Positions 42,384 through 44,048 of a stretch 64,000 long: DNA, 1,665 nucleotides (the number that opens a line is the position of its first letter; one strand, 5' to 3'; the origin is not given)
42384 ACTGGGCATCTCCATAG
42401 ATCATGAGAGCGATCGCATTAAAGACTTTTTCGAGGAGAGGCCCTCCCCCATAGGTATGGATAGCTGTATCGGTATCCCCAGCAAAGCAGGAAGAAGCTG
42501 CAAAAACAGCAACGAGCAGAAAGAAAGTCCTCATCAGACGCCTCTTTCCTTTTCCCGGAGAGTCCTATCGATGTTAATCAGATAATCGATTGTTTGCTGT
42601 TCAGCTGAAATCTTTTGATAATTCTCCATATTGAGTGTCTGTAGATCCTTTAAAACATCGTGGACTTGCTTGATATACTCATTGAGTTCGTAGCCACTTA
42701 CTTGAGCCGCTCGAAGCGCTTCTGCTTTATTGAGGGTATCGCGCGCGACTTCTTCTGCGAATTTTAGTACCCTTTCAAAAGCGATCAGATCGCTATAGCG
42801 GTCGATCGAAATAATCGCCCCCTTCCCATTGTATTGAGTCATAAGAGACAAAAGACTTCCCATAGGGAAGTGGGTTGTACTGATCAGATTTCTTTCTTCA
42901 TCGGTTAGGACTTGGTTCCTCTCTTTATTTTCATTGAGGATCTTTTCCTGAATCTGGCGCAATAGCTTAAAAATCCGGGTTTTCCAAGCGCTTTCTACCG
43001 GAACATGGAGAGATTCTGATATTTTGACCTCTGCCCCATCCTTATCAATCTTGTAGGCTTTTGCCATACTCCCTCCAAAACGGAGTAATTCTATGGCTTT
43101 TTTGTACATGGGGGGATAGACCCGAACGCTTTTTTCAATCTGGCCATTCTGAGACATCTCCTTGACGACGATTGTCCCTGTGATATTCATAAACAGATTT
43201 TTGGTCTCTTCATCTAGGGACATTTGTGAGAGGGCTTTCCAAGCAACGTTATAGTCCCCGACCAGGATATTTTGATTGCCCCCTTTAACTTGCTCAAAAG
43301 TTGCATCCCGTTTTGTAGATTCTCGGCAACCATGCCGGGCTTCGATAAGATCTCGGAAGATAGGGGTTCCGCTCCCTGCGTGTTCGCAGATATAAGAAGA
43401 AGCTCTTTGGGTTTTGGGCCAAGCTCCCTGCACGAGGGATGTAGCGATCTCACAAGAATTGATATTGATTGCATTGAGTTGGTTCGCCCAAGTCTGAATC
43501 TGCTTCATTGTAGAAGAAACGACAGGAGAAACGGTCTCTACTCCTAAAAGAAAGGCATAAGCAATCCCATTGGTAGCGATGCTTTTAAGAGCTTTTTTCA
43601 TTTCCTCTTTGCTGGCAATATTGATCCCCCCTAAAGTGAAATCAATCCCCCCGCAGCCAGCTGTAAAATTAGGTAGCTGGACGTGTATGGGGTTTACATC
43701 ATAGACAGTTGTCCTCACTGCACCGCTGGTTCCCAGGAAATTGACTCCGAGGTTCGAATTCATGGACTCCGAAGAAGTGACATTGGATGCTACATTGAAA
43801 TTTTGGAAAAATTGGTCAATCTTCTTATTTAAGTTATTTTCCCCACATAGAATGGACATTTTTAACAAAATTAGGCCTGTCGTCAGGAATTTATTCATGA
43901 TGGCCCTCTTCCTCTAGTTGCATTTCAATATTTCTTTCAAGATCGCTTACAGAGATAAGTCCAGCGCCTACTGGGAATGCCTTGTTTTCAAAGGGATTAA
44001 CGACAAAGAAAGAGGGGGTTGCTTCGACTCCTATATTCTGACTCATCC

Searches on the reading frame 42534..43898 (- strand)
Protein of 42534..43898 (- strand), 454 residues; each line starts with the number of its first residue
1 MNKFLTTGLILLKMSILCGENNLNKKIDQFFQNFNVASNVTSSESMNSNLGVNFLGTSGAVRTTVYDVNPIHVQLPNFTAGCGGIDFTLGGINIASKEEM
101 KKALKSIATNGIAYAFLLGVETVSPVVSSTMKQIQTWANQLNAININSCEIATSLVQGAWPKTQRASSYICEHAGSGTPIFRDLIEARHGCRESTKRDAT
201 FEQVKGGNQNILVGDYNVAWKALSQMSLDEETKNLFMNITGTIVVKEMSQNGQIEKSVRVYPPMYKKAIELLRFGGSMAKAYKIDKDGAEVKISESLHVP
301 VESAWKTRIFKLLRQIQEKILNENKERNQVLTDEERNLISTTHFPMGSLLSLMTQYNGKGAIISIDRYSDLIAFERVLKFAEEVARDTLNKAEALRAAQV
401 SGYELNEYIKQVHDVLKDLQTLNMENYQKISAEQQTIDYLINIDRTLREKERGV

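Call 61: search_protein_families(library=pfam, max_evalue=0.0001, proteins=[window:42534-43898:-])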
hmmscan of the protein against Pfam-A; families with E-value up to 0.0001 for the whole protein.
window:42534-43898:- (454 aa): 1 family
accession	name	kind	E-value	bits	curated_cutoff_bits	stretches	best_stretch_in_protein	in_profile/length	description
PF06122.16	TraH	-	1.4e-72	245.5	25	1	28-382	2-357/358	Conjugative relaxosome accessory transposon protein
